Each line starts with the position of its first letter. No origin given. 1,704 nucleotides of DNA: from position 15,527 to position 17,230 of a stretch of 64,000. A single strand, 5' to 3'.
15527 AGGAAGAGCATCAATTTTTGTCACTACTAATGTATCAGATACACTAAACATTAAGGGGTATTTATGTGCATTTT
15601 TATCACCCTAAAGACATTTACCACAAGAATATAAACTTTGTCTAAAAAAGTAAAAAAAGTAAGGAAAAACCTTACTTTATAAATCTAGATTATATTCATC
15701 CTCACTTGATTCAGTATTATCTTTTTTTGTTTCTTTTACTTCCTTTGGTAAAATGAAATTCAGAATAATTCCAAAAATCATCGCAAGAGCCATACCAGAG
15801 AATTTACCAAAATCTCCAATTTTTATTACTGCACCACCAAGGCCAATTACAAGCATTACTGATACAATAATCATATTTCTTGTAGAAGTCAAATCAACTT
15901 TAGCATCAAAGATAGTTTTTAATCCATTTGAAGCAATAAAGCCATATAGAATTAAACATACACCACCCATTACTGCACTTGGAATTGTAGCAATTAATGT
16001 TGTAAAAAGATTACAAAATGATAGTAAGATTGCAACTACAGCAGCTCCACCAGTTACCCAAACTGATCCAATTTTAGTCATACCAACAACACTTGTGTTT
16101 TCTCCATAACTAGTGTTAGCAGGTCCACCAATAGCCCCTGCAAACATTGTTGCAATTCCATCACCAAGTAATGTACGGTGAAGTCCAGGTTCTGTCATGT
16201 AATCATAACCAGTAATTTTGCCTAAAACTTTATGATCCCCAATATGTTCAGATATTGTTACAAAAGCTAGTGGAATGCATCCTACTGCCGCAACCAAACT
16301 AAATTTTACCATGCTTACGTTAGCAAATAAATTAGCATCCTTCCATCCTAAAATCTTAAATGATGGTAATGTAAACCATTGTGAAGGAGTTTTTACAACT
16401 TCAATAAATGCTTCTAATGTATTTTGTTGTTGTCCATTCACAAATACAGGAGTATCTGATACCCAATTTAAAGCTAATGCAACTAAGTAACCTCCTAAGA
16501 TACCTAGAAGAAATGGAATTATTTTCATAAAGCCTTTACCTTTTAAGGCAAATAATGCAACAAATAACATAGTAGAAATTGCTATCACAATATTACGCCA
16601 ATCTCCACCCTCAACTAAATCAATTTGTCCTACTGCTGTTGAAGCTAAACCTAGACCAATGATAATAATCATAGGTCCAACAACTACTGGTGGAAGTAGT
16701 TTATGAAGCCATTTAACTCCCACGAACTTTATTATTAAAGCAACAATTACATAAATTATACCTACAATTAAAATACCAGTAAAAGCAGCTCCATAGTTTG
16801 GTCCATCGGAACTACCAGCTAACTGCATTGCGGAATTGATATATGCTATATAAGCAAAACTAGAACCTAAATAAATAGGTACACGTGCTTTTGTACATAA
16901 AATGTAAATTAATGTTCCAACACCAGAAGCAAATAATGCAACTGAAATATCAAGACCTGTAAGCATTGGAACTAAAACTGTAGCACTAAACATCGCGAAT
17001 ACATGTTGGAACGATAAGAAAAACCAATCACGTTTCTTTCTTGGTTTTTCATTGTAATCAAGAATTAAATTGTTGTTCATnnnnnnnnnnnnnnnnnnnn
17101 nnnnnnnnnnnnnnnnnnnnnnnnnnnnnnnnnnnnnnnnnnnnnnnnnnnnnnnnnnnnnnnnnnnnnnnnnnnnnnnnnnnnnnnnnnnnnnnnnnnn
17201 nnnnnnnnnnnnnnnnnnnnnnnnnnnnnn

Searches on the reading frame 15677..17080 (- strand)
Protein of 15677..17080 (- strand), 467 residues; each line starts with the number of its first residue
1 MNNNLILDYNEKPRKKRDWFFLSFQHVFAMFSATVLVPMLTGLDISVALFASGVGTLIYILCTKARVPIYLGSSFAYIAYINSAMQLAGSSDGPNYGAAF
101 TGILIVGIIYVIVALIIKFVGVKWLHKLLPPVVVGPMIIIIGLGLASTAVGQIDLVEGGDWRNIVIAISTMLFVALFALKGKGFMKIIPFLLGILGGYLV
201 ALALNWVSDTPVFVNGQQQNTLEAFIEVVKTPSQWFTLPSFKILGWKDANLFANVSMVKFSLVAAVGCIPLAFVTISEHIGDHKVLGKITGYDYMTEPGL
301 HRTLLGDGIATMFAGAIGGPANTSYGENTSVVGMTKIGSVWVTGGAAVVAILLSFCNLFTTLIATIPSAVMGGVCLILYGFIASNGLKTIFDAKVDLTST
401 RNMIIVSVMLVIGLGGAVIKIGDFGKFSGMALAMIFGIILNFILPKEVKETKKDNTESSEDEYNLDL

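Call 9: search_protein_families(library=ncbifam, proteins=[window:15677-17080:-])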
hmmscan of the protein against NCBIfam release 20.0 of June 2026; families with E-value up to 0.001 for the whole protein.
window:15677-17080:- (467 aa): 4 families
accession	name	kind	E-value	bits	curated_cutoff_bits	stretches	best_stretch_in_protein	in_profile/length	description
NF007995.0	PRK10720.1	equivalog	4.3e-101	338.9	477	1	8-456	7-417/429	uracil permease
TIGR00801.1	ncs2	superfamily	8.2e-92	308.3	291.8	1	18-443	6-415/415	NCS2 family nucleobase:cation symporter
TIGR03616.1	RutG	equivalog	1.5e-70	238.1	758.65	1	21-446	34-427/429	pyrimidine utilization transport protein G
TIGR03173.1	pbuX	subfamily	4.5e-47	160.7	414.15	2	254-444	211-406/407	xanthine permease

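Call 11: find_related_loci(query=window:15677-17080:-, collection=genome_contigs, flank=4000)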
Query window:15677-17080:- (467 aa) in genome_contigs; peptide patterns used: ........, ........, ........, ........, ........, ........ (x = any residue, [..] = any of these).
600 stretches matched a pattern (row limit reached: there are more); 456 encode a relative of the query (tblastn E <= 1e-3); the best 80 are kept; 80 distinct loci.
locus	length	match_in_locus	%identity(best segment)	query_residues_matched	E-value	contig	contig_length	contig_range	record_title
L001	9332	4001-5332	70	2-445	0e+0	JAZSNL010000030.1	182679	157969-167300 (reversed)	MAG: Bacilli bacterium isolate T1900044551_TS20190017.MAGScoT_cleanbin_000012 SGB_234_k141_881911, whole genome shotgun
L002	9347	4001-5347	67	2-457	0e+0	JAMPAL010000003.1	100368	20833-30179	MAG: Anaeroplasma bactoclasticum isolate NALB_7813_16 Scaffold_#3__SCF_003___100368_bp, whole genome shotgun sequence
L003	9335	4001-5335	68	2-452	0e+0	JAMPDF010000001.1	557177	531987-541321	MAG: Prevotella sp. isolate NALB_7821b_9 Scaffold_#1__SCF_001__556534_bp, whole genome shotgun sequence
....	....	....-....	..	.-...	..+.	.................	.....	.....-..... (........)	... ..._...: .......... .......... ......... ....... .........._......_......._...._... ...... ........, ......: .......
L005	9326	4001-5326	66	1-452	0e+0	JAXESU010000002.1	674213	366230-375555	MAG: Bacilli bacterium isolate SUG2494 k141_42504, whole genome shotgun sequence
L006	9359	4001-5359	63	7-460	0e+0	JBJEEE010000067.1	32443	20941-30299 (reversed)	MAG: Bacilli bacterium isolate LOHA10_bin.030 NODE_381_length_32443_cov_6.086730, whole genome shotgun sequence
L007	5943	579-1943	63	1-452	9e-179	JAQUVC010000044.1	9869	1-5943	MAG: Bacilli bacterium isolate STD2_158 NODE_27319_length_9869_cov_15.391911_Sandtown_D2, whole genome shotgun sequence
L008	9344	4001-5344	60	1-461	2e-172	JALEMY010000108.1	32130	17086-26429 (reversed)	MAG: Erysipelotrichaceae bacterium isolate SUG151 k141_1917821, whole genome shotgun sequence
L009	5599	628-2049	61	1-461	5e-174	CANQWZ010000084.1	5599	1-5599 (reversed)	MAG: uncultured Bacilli bacterium isolate Lapin-020__bin112 genome assembly, contig: Lapin-020__NODE_22201_length_5599_c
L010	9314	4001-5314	63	7-450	2e-168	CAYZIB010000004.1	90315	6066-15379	MAG TPA_asm: uncultured Anaeroplasmatales bacterium isolate SRP225648_co1_281 genome assembly, contig: NODE_320_length_9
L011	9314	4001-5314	58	1-453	2e-162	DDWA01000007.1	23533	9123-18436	MAG TPA_asm: Bacillales bacterium UBA2298 UBA2298_contig_17940, whole genome shotgun sequence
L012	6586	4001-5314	58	1-453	4e-161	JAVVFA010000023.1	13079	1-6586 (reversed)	MAG: Candidatus Izemoplasmatales bacterium isolate TamC13-35 NODE_23_length_13079_cov_3.580372, whole genome shotgun seq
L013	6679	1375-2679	58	1-449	1e-160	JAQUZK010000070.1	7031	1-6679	MAG: Candidatus Izemoplasmatales bacterium isolate STD2_259 NODE_44546_length_7031_cov_2.932068_Sandtown_D2, whole genom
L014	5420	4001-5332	57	2-455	9e-159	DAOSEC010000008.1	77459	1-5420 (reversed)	MAG TPA_asm: Bacilli bacterium isolate AMR_MDS_1815 NODE_237_length_77459_cov_7.191398, whole genome shotgun sequence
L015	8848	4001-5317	56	1-452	3e-154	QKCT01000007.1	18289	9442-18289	MAG: Bacillota bacterium isolate SZUA-431 scaffold_8546, whole genome shotgun sequence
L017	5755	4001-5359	55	1-462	3e-151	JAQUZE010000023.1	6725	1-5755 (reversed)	MAG: Bacilli bacterium isolate STD2_253 NODE_47522_length_6725_cov_51.402243_Sandtown_D2, whole genome shotgun sequence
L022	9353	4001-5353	56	1-458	1e-145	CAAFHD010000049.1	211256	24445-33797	MAG TPA_asm: Bacilli bacterium, isolate HGM10900, WGS project CAAFHD010000000 data, contig: SRS146812_6_k99_215070, whol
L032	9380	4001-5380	50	2-466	5e-137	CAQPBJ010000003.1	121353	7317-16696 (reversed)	MAG TPA_asm: uncultured Clostridia bacterium isolate MGBC126950 genome assembly, contig: MGBC126950.3, whole genome shot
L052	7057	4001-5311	51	2-461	8e-134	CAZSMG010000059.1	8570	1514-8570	MAG TPA_asm: uncultured Clostridium sp. isolate SRP287540_co1_206 genome assembly, contig: NODE_9143_length_8570_cov_26.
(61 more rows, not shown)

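Call 15: find_related_loci(query=window:15677-17080:-, collection=metagenome_contigs, flank=3000)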
Query window:15677-17080:- (467 aa) in metagenome_contigs; peptide patterns used: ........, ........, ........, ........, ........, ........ (x = any residue, [..] = any of these).
600 stretches matched a pattern (row limit reached: there are more); 355 encode a relative of the query (tblastn E <= 1e-3); the best 80 are kept; 80 distinct loci.
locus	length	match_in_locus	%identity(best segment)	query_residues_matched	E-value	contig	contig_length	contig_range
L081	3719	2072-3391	70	2-445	0e+0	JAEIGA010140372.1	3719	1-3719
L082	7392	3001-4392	64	2-467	0e+0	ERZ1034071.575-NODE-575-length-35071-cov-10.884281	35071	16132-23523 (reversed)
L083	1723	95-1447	64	1-457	0e+0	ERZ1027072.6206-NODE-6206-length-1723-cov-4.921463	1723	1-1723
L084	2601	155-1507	64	1-457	0e+0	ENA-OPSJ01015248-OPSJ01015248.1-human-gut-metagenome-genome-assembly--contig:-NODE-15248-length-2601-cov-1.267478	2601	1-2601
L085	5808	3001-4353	65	2-447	5e-180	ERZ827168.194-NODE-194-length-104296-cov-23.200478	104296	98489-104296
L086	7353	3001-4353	65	2-447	5e-179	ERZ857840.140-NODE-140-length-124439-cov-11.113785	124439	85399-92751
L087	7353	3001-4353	65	2-447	2e-178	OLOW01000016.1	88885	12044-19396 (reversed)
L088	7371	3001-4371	61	2-458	1e-178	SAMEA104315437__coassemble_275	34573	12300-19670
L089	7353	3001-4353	65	2-447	1e-178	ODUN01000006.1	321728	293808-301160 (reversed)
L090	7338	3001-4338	57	2-457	1e-164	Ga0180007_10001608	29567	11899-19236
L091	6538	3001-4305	58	1-449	3e-160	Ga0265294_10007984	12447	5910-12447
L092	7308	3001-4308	60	1-446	6e-160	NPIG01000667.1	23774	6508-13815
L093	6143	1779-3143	58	2-452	6e-160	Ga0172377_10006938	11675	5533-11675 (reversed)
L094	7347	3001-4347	55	3-462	1e-157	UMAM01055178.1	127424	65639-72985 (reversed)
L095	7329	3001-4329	57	2-464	5e-156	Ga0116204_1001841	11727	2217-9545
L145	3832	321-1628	49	2-464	4e-132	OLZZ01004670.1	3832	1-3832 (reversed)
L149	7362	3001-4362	49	2-463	5e-128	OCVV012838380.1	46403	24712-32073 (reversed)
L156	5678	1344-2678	50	2-466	5e-127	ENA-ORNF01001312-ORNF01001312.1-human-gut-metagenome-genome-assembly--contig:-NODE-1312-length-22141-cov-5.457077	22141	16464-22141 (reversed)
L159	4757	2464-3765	48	5-460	1e-127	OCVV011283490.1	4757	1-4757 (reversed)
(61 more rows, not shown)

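Call 16: find_encoding_contigs(protein=window:15677-17080:-, flank=1500, max_places=6)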
Protein window:15677-17080:- (467 aa): 3 contigs read that carry it; 1 place shown.
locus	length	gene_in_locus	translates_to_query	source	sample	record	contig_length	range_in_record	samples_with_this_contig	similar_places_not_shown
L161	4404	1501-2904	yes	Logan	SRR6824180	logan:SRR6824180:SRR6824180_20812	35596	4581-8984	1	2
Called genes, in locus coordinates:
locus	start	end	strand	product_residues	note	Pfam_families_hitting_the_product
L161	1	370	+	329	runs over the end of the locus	PF02729:OTCace_N, PF00185:OTCace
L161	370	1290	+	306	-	PF00696:AA_kinase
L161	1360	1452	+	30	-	-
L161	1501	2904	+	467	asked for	PF00860:Xan_ur_permease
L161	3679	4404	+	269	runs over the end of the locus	PF03883:H2O2_YaaD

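Call 17: find_homologous_proteins(query=window:15677-17080:-, max_evalue=1e-100)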
Query window:15677-17080:- (467 aa): 7701 proteins with E <= 1e-100 among 8000 candidates; the best 120 are listed.
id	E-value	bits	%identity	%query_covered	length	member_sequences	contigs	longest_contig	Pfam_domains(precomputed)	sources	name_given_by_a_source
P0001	4.6e-297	1003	99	100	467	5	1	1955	PF00860.27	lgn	-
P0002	2.5e-204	698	71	96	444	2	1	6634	PF00860.27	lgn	-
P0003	9.3e-204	696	71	97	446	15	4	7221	PF00860.27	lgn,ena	-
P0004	1.5e-203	695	71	97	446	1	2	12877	PF00860.27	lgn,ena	-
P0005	9.7e-203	692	71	98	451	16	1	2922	PF00860.27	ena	-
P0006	1.3e-202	692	71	97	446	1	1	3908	PF00860.27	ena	-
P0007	1.4e-201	689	71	98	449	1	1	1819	PF00860.27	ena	-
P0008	6.7e-201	686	71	98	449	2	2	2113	PF00860.27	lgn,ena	-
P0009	7.3e-201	686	70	95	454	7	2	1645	PF00860.27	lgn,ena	-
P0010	8.9e-201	686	71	96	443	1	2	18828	PF00860.27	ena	-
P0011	1.0e-200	686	72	95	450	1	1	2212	PF00860.27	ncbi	-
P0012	1.1e-200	686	70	95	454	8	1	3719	PF00860.27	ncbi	-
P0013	5.4e-200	683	71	98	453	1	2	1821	PF00860.27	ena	-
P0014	6.4e-200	683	71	98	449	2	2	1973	PF00860.27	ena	-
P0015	8.8e-200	683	71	98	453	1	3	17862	PF00860.27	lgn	-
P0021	1.8e-197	675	70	95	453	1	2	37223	PF00860.27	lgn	-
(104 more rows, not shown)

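Call 37: find_encoding_contigs(protein=P0003, flank=1200, max_places=4)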
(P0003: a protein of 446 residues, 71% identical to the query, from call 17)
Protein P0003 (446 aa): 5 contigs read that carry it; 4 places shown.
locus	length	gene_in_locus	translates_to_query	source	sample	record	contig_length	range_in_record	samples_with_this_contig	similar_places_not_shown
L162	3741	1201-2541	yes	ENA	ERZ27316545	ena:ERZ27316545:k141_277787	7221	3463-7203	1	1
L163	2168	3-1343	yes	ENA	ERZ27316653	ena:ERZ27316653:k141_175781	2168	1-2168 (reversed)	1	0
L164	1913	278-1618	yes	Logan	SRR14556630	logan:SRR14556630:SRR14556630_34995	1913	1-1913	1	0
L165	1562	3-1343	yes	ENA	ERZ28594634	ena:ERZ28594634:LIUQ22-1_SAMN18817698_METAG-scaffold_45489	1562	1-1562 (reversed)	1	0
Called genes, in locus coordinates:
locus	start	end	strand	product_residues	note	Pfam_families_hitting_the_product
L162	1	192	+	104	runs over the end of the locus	-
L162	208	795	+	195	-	PF09234:DUF1963 (weak)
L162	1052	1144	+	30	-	-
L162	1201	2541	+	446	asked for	PF00860:Xan_ur_permease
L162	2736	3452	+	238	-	PF07505:DUF5131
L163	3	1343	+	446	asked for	PF00860:Xan_ur_permease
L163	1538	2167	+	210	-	?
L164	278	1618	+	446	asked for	PF00860:Xan_ur_permease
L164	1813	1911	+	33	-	?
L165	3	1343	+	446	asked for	PF00860:Xan_ur_permease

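Call 38: find_encoding_contigs(protein=P0010, flank=1200, max_places=3)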
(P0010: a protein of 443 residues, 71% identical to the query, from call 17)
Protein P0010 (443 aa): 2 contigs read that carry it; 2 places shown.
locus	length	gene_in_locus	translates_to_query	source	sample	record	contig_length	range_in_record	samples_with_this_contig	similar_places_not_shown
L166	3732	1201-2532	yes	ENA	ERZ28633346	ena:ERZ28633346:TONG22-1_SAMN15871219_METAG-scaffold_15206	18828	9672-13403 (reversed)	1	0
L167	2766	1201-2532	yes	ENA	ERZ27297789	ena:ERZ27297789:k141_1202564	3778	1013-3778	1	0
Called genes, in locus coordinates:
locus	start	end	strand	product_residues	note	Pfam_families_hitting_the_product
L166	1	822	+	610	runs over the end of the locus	PF22645:GKRP_SIS_N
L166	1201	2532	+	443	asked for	PF00860:Xan_ur_permease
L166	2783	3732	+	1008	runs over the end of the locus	PF02638:GHL10, PF09479:Flg_new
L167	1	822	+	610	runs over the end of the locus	?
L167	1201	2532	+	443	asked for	PF00860:Xan_ur_permease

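Call 39: find_encoding_contigs(protein=P0015, flank=1200, max_places=3)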
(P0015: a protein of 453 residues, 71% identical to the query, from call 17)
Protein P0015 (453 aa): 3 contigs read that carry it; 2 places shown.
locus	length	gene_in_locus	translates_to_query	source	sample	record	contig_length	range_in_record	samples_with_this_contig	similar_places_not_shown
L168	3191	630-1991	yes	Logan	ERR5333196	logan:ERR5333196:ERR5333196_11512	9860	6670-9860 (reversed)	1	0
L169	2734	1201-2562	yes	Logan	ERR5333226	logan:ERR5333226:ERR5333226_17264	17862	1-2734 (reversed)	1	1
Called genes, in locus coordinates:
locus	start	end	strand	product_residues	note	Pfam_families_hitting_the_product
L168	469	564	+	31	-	-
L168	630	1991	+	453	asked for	PF00860:Xan_ur_permease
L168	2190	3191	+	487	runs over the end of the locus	PF08903:DUF1846, PF20921:DUF1846_C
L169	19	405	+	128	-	-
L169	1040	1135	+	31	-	-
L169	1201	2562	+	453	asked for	PF00860:Xan_ur_permease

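Call 40: find_encoding_contigs(protein=P0021, flank=1200, max_places=3)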
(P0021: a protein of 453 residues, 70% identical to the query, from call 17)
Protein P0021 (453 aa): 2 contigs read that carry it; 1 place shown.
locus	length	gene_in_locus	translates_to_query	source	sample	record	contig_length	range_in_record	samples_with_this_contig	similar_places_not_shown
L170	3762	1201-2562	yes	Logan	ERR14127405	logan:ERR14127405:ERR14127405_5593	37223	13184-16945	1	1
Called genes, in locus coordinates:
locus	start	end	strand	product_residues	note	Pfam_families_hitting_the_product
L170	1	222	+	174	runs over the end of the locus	-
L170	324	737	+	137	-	-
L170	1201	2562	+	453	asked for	PF00860:Xan_ur_permease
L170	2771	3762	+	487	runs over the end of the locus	PF08903:DUF1846, PF20921:DUF1846_C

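Call 51: search_solved_structures(query=window:15677-17080:-, show_alignments=1, max_evalue=1e-10)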
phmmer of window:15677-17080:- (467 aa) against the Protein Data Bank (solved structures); distinct sequences matched with E-value up to 1e-10: 5.
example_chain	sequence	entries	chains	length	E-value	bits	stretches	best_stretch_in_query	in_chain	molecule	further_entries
8omz_A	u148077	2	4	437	3e-73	250.6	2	259-444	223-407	Uracil permease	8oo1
5xls_A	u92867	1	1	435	4.1e-73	250.2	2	259-444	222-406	Uracil permease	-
3qe7_A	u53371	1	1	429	4.6e-73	250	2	258-444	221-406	Uracil permease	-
8jew_A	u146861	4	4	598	6.4e-12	48.5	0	261-414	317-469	Solute carrier family 23 member 1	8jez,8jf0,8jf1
7ytw_A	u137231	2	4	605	2.9e-11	46.3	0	21-414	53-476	Solute carrier family 23 member 1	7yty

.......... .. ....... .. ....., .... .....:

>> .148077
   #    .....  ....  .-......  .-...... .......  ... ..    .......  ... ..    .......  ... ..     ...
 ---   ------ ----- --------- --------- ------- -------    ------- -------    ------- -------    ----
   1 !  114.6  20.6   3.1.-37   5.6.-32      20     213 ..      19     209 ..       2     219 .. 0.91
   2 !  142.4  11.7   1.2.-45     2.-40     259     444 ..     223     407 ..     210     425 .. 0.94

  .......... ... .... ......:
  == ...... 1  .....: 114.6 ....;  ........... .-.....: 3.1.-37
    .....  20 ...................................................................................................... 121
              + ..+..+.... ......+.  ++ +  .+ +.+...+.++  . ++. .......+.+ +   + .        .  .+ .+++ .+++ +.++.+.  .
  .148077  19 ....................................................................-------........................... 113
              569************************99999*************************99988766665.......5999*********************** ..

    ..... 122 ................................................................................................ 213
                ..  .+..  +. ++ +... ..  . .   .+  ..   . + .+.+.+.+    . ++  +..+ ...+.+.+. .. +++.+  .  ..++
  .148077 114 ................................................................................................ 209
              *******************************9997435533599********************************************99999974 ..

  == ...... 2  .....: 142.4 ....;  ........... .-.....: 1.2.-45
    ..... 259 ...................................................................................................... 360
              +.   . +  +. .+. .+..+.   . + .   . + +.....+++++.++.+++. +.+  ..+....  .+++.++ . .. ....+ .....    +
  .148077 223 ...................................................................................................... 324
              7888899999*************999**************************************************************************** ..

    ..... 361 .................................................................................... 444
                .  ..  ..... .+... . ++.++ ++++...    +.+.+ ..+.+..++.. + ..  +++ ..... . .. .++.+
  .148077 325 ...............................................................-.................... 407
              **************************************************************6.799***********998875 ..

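Call 52: find_encoding_contigs(protein=P0001, flank=600, max_places=3)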
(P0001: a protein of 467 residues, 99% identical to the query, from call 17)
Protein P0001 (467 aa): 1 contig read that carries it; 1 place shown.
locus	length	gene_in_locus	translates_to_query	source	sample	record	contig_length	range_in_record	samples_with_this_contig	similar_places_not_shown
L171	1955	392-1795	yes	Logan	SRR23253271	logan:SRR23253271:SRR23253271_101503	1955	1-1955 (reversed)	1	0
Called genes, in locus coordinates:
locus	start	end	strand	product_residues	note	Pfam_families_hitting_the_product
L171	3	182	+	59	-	?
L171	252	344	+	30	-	-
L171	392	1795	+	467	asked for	PF00860:Xan_ur_permease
